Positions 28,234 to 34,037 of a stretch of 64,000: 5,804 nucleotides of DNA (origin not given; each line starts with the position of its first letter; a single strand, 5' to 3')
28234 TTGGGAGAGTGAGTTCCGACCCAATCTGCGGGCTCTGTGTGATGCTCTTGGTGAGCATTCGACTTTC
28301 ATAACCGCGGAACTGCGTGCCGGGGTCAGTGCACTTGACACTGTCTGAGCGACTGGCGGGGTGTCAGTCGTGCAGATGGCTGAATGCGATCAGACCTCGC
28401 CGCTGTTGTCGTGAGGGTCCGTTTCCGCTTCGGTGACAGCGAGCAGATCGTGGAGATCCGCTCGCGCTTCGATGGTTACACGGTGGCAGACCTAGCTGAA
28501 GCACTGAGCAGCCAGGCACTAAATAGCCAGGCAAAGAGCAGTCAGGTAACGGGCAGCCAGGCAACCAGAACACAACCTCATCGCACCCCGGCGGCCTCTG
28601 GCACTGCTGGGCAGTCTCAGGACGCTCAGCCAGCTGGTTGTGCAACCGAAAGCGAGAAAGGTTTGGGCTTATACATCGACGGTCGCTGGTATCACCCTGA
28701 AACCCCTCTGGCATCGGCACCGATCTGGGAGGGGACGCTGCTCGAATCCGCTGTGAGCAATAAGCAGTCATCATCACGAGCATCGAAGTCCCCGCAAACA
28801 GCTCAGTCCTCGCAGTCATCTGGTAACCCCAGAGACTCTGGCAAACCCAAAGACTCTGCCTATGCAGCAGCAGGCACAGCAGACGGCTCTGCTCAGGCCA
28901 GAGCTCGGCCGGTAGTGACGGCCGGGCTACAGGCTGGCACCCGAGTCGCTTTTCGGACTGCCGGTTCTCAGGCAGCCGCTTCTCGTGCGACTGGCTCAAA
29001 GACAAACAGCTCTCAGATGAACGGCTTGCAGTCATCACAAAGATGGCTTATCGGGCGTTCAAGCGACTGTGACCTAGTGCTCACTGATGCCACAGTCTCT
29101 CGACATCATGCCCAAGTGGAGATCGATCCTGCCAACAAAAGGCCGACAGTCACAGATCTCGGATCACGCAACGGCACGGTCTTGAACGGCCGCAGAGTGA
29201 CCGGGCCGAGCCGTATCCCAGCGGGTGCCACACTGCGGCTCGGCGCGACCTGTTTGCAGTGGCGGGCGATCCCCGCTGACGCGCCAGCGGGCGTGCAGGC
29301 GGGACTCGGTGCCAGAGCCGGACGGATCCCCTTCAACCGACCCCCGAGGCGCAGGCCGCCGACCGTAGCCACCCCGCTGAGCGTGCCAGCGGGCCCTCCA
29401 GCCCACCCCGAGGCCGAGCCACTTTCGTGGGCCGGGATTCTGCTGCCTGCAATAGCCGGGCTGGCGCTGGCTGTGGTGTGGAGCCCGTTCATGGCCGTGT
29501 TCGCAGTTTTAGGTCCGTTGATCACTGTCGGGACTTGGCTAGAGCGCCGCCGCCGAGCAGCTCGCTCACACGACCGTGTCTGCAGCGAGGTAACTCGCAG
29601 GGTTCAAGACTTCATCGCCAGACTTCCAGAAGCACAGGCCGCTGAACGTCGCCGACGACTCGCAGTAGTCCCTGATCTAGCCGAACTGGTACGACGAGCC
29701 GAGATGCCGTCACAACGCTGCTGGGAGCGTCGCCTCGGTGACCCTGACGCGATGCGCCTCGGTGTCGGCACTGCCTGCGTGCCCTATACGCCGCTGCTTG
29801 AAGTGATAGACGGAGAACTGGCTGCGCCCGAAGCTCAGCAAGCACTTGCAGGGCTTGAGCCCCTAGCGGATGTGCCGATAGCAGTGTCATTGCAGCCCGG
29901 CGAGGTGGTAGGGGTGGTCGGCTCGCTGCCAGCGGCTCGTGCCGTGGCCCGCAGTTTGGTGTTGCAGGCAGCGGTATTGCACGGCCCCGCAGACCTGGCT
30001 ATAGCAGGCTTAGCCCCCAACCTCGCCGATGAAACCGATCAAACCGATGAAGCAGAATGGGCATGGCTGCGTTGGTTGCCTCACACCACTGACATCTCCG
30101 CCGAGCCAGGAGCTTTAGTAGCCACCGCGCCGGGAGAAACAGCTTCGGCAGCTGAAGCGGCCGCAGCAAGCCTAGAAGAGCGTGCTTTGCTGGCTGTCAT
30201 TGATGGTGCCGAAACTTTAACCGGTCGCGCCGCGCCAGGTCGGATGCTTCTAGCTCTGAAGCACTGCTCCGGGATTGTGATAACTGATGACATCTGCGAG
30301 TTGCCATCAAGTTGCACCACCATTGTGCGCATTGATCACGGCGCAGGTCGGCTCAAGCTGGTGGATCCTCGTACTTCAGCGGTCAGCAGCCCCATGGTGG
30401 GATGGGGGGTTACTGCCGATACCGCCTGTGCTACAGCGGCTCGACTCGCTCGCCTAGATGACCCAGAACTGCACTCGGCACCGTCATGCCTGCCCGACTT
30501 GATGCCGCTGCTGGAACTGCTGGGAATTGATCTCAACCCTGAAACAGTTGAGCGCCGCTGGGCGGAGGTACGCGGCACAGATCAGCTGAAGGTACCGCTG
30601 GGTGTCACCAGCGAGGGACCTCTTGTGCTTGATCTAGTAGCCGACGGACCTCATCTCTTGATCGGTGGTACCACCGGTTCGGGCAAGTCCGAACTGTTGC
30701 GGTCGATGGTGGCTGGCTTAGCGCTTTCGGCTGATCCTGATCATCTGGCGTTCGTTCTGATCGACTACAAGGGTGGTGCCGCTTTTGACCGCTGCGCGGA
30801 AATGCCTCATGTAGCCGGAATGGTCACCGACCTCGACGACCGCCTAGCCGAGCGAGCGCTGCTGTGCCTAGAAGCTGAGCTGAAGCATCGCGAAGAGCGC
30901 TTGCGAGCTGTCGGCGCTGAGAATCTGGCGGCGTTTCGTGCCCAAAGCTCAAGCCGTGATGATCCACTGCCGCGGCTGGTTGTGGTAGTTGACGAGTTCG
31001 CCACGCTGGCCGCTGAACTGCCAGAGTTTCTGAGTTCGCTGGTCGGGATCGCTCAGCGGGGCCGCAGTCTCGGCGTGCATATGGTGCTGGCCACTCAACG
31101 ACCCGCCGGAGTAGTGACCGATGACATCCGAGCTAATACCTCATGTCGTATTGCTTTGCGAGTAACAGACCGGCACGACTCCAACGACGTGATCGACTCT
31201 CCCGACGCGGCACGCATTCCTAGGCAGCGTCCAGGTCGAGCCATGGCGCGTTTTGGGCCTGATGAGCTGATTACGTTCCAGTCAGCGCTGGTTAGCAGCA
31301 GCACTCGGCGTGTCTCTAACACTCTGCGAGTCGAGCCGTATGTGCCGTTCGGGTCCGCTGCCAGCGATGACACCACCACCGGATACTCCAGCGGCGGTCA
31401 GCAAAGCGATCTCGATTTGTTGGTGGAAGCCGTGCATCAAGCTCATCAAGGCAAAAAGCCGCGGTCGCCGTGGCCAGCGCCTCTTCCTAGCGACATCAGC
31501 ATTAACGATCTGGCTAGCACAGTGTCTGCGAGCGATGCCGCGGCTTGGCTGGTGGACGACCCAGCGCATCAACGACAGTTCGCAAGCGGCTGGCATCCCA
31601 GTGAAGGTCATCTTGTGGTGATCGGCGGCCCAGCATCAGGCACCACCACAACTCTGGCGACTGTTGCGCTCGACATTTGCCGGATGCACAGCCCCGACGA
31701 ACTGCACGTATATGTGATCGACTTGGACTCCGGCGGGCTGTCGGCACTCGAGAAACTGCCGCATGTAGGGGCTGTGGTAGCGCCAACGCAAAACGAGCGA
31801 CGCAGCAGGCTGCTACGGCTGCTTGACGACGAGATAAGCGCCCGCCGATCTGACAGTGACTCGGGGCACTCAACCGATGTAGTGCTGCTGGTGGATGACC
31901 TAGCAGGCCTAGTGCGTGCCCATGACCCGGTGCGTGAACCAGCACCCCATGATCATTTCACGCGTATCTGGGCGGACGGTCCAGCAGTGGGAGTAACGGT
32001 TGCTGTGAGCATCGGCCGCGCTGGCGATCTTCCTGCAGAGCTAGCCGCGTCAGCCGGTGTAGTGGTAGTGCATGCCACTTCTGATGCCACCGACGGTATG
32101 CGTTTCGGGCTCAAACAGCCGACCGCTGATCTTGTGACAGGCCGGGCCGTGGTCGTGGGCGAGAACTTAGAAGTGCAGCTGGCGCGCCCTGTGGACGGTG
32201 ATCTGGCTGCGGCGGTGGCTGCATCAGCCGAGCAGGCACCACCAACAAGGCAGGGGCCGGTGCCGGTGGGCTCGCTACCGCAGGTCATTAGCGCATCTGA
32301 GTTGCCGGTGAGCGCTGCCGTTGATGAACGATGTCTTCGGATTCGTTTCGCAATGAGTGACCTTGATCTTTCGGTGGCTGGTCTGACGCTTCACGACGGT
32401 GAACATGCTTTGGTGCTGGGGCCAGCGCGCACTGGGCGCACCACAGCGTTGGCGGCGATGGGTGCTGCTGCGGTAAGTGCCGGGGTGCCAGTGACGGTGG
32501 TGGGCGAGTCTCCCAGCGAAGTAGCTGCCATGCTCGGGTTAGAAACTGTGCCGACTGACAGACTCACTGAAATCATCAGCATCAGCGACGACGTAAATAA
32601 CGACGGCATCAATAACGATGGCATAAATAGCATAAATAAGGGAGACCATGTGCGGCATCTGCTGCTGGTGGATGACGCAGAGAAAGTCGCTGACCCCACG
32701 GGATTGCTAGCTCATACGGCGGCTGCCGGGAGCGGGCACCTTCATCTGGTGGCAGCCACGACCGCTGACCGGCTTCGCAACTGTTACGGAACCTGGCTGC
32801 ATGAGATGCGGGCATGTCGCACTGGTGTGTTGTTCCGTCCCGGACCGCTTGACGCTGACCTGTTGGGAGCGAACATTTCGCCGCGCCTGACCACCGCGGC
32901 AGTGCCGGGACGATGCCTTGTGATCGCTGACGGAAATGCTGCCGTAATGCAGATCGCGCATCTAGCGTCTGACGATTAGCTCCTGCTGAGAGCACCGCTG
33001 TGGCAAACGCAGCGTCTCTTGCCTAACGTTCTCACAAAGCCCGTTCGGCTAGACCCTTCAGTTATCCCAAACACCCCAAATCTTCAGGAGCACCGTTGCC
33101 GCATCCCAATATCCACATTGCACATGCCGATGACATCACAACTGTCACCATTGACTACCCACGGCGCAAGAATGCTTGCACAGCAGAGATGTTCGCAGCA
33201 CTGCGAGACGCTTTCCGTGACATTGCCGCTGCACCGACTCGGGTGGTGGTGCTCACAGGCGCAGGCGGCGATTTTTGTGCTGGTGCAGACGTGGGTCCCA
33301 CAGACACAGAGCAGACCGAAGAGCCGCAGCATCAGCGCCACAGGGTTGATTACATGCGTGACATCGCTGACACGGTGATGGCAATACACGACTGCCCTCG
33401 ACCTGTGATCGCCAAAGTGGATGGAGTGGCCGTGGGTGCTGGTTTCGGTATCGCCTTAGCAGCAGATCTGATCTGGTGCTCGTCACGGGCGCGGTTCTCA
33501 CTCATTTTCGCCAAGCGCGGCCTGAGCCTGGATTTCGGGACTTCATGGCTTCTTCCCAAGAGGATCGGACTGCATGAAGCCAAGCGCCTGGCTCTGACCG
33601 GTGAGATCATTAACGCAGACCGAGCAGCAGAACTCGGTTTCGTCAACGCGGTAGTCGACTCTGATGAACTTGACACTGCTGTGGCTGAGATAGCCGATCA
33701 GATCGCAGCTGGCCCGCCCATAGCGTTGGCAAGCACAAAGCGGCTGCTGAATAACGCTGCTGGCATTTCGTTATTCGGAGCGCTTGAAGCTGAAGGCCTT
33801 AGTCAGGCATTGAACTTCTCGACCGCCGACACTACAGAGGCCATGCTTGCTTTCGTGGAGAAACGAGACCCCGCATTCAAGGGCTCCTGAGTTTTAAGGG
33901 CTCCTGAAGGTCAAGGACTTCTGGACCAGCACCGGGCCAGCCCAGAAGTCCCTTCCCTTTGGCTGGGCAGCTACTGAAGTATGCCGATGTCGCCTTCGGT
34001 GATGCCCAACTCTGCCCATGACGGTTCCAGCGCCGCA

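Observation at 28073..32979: Stand-alone WXG100 plus FHA-fused (and possibly ubiquitin-like-fused) EccC/EssC-type ATPase: a minimal or chimeric type VII-like secretion module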

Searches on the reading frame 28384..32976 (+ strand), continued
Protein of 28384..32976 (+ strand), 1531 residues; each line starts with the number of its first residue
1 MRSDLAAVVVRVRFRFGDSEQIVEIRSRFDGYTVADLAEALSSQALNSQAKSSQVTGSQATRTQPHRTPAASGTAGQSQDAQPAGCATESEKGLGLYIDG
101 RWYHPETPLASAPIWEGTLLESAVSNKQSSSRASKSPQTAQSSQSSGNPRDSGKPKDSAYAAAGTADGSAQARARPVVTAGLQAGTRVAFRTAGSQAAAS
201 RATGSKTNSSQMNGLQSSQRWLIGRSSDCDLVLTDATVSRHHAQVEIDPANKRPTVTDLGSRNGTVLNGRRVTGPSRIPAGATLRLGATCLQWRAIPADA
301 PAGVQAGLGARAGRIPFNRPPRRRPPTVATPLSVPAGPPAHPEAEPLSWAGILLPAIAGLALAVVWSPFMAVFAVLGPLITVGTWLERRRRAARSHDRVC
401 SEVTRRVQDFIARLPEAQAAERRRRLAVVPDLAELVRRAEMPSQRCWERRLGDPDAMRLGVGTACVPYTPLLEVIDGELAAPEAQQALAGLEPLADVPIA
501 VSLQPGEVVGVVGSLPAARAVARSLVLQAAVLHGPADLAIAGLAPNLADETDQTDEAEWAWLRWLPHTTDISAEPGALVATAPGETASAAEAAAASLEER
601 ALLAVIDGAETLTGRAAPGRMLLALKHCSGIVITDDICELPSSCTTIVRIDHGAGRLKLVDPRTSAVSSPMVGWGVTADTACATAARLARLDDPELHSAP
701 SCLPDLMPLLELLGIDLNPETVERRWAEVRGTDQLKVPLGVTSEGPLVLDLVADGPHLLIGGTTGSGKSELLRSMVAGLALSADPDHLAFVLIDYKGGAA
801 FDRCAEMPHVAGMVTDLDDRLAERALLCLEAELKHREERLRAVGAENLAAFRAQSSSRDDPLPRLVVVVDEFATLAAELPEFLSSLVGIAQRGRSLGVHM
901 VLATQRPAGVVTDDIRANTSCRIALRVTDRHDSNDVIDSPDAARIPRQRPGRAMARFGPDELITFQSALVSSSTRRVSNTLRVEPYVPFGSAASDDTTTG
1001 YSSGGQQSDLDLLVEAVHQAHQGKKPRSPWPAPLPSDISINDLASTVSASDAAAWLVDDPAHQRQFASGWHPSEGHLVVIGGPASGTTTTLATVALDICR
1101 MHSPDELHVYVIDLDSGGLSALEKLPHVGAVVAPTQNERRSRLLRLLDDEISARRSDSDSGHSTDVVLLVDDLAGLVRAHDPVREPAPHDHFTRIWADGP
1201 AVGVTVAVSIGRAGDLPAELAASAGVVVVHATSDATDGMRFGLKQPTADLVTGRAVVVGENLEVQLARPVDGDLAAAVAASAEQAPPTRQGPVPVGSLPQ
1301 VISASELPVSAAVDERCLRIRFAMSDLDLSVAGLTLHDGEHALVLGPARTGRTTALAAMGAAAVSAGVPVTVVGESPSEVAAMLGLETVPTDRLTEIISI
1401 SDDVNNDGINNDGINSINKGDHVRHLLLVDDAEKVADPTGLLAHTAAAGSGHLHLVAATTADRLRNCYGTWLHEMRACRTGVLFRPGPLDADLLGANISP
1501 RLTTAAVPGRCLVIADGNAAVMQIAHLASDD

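Call 12: find_related_loci(query=window:28384-32976:+, collection=genome_contigs, flank=10000)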
Query window:28384-32976:+ (1531 aa) in genome_contigs; peptide patterns used: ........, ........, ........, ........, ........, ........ (x = any residue, [..] = any of these).
178 stretches matched a pattern; 28 encode a relative of the query (tblastn E <= 1e-3); 28 distinct loci.
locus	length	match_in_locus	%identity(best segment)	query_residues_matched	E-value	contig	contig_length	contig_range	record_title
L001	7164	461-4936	71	6-1530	0e+0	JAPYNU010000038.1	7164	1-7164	MAG: Candidatus Aldehydirespirator catecholifindens isolate m_calh10 Seq38, whole genome shotgun sequence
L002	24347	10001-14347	70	14-1531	0e+0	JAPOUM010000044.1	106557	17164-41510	MAG: Acidimicrobiaceae bacterium isolate CAR4_bin_4 NODE_33_length_106557_cov_21.4829, whole genome shotgun sequence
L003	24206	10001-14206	65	9-1529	0e+0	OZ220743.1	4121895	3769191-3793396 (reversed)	MAG: Acidimicrobiales bacterium isolate dadfcd55-464f-4f03-9875-fa0eca1464b2 genome assembly, chromosome: 1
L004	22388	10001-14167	66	9-1525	0e+0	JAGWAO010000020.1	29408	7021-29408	MAG: Acidimicrobiia bacterium isolate 277c_9 scaffold_2352, whole genome shotgun sequence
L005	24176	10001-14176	65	6-1524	0e+0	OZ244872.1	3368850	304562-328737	MAG: Candidatus Aldehydirespirator sp. isolate 389653a7-0111-4ae2-a933-d032a7ae712c genome assembly, chromosome: 1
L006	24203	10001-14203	65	9-1525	0e+0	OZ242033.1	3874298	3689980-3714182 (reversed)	MAG: Candidatus Aldehydirespirator sp. isolate 1ca34421-b87b-4a0f-9797-154be5b25c54 genome assembly, chromosome: 1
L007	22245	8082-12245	66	10-1525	0e+0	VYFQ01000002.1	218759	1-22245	MAG: Acidimicrobiaceae bacterium isolate SB0677_bin_3 NODE_13_length_218759_cov_63.642325, whole genome shotgun sequence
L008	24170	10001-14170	65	10-1524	0e+0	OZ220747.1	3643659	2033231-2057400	MAG: Acidimicrobiales bacterium isolate 24b51cff-2c1d-4890-b593-b7e190b4cd9e genome assembly, chromosome: 1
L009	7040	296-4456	65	10-1524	0e+0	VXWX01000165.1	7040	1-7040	MAG: Acidimicrobiaceae bacterium isolate SB0668_bin_28 NODE_5074_length_7040_cov_101.780100, whole genome shotgun sequen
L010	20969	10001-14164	65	10-1525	0e+0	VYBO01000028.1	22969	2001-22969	MAG: Acidimicrobiaceae bacterium isolate SB0673_bin_3 NODE_464_length_22969_cov_65.870690, whole genome shotgun sequence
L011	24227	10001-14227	65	10-1524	0e+0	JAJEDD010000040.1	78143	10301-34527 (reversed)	MAG: Acidimicrobiia bacterium isolate jk18xAbins.52 k141_1595277, whole genome shotgun sequence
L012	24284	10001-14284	60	19-1513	0e+0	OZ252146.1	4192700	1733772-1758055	MAG: Candidatus Aldehydirespirator sp. isolate fd067d44-95a4-4330-b63d-26ca3bb23c52 genome assembly, chromosome: 1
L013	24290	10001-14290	59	10-1513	0e+0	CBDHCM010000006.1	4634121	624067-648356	MAG: Candidatus Aldehydirespirator sp. isolate 36171f10-6b1c-407a-8267-17b84cd7c53a genome assembly, contig: chromosome_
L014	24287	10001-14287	59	10-1510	0e+0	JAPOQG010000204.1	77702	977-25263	MAG: Acidimicrobiaceae bacterium isolate APA_bin_7 c_000000140783, whole genome shotgun sequence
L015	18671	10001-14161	65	10-1524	0e+0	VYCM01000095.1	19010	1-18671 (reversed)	MAG: Acidimicrobiaceae bacterium isolate SB0675_bin_16 NODE_1302_length_19010_cov_65.611290, whole genome shotgun sequen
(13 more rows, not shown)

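Call 21: search_solved_structures(query=window:28384-32976:+, max_evalue=0.001)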
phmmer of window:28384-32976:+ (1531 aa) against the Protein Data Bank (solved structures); distinct sequences matched with E-value up to 0.001: 32.
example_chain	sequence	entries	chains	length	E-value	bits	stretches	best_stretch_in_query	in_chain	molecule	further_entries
4nh0_A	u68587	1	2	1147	2.2e-74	254.2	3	494-980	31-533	Cell divisionFtsK/SpoIIIE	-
9qks_G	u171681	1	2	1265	3.7e-50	173.9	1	701-969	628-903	ESX secretion system protein YukB,Green fluorescent protein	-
7b9f_C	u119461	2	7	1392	1.1e-48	169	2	749-978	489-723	EccC5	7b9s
7np7_C1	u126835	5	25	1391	1.8e-47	165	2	728-968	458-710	ESX-5 secretion system protein EccC5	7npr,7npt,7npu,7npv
4n1a_A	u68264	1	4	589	4.3e-30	107.4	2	745-960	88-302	Cell divisionFtsK/SpoIIIE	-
2ius_A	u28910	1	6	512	6.3e-23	83.6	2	863-943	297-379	DNA TRANSLOCASE FTSK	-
2iuu_A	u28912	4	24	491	8.2e-23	83.2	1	739-943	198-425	DNA TRANSLOCASE FTSK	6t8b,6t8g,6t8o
2iut_A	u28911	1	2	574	1.3e-22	82.5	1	739-944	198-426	DNA TRANSLOCASE FTSK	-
4lya_A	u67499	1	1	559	1.1e-17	66.3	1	1013-1356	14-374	Uncharacterized protein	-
9jv8_A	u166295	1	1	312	4.6e-17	64.2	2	1028-1144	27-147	ESX-1 secretion system protein EccCb1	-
6o1x_A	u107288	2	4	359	2.7e-16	61.6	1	737-968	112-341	DNA translocase coupling protein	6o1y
6o1w_A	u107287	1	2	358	2.7e-16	61.6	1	737-968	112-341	DNA translocase coupling protein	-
6o1z_A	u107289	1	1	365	2.8e-16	61.6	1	737-968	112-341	DNA translocase coupling protein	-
5fv0_A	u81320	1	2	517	1.9e-14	55.5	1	754-926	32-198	ESX secretion system protein EccC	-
6sgz_J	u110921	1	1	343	1.5e-09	39.3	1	416-609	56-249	ESX-3 secretion system protein EccC3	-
6umm_E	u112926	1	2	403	3.3e-09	38.1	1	314-609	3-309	ESX-3 secretion system protein EccC3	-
6sgw_F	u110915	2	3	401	3.9e-09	37.9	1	314-609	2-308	ESX-3 secretion system protein EccC3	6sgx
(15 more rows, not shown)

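Call 32: find_encoding_contigs(protein=P0110, flank=10000, max_places=2)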
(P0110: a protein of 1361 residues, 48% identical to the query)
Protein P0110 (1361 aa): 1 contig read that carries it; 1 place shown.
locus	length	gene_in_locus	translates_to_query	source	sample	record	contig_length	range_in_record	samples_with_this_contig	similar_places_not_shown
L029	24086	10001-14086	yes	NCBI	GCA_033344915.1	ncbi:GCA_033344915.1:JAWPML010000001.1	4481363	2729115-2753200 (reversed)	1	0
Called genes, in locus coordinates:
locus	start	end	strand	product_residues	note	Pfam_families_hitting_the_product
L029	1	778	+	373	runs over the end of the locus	-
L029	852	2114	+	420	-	PF13517:FG-GAP_3 (faint)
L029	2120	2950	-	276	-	PF05721:PhyH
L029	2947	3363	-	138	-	-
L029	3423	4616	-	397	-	PF08240:ADH_N (weak), PF16912:Glu_dehyd_C, PF00107:ADH_zinc_N, PF13602:ADH_zinc_N_2 (weak)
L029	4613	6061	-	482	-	PF07690:MFS_1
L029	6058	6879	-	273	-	-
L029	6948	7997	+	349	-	PF00296:Bac_luciferase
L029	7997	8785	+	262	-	PF00378:ECH_1, PF16113:ECH_2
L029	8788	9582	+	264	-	PF00378:ECH_1, PF16113:ECH_2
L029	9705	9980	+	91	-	PF06013:WXG100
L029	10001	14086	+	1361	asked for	PF00498:FHA (weak), PF16697:Yop-YscD_cpl (weak), PF13401:AAA_22 (faint), PF01580:FtsK_SpoIIIE, PF25199:nSTAND_NTPase5 (faint)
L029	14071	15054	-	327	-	PF01408:GFO_IDH_MocA, PF02894:GFO_IDH_MocA_C (weak), PF22725:GFO_IDH_MocA_C3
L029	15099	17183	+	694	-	PF00930:DPPIV_N, PF02129:Peptidase_S15, PF00326:Peptidase_S9, PF12146:Hydrolase_4 (weak)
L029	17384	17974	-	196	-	PF00440:TetR_N, PF13305:TetR_C_33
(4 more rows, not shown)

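Call 33: find_encoding_contigs(protein=P0094, flank=10000, max_places=2)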
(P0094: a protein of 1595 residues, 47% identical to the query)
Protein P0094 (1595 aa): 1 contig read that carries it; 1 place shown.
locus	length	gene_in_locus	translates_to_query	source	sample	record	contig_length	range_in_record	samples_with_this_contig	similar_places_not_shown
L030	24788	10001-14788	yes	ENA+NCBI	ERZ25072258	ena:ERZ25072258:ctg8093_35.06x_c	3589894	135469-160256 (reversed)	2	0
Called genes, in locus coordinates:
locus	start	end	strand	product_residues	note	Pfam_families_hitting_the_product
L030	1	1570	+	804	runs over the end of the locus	PF00528:BPD_transp_1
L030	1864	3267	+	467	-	PF04069:OpuAC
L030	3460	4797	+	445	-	PF01321:Creatinase_N (faint), PF00557:Peptidase_M24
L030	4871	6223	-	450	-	PF00070:Pyr_redox (faint), PF01266:DAO, PF01494:FAD_binding_3 (faint), PF12831:FAD_oxidored (faint), PF13450:NAD_binding_8 (weak)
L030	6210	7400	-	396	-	PF08240:ADH_N (faint), PF16912:Glu_dehyd_C (weak), PF00107:ADH_zinc_N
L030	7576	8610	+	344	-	PF00296:Bac_luciferase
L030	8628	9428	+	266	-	PF00378:ECH_1, PF16113:ECH_2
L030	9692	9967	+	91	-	PF06013:WXG100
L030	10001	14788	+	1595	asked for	PF00498:FHA, PF16697:Yop-YscD_cpl, PF13191:AAA_16 (faint), PF01580:FtsK_SpoIIIE, PF25199:nSTAND_NTPase5 (faint), PF13401:AAA_22 (faint), PF01580:FtsK_SpoIIIE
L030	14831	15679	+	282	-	PF00378:ECH_1, PF16113:ECH_2, PF00378:ECH_1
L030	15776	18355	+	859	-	PF26549:Tricorn_N (faint), PF00930:DPPIV_N, PF02129:Peptidase_S15, PF00326:Peptidase_S9, PF12146:Hydrolase_4 (weak)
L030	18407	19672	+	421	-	-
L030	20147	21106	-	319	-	PF00296:Bac_luciferase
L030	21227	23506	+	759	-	PF07690:MFS_1, PF00005:ABC_tran, PF13304:AAA_21 (faint)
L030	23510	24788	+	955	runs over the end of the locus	PF02653:BPD_transp_2, PF00005:ABC_tran, PF13304:AAA_21 (faint), PF12399:BCA_ABC_TP_C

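Call 39: find_encoding_contigs(protein=P0001, flank=3000, max_places=2)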
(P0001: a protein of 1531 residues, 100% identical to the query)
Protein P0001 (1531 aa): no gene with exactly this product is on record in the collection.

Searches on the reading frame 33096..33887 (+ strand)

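Call 10: search_protein_families(library=pfam, proteins=[window:33096-33887:+], max_evalue=0.001)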
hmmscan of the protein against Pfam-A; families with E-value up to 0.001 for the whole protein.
window:33096-33887:+ (264 aa): 2 families
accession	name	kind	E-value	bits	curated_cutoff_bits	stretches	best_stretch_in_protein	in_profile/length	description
PF00378.25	ECH_1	-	8.4e-49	166.6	27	1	13-263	5-250/251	Enoyl-CoA hydratase/isomerase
PF16113.10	ECH_2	-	1.2e-27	97.7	27.2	1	15-202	2-187/335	Enoyl-CoA hydratase/isomerase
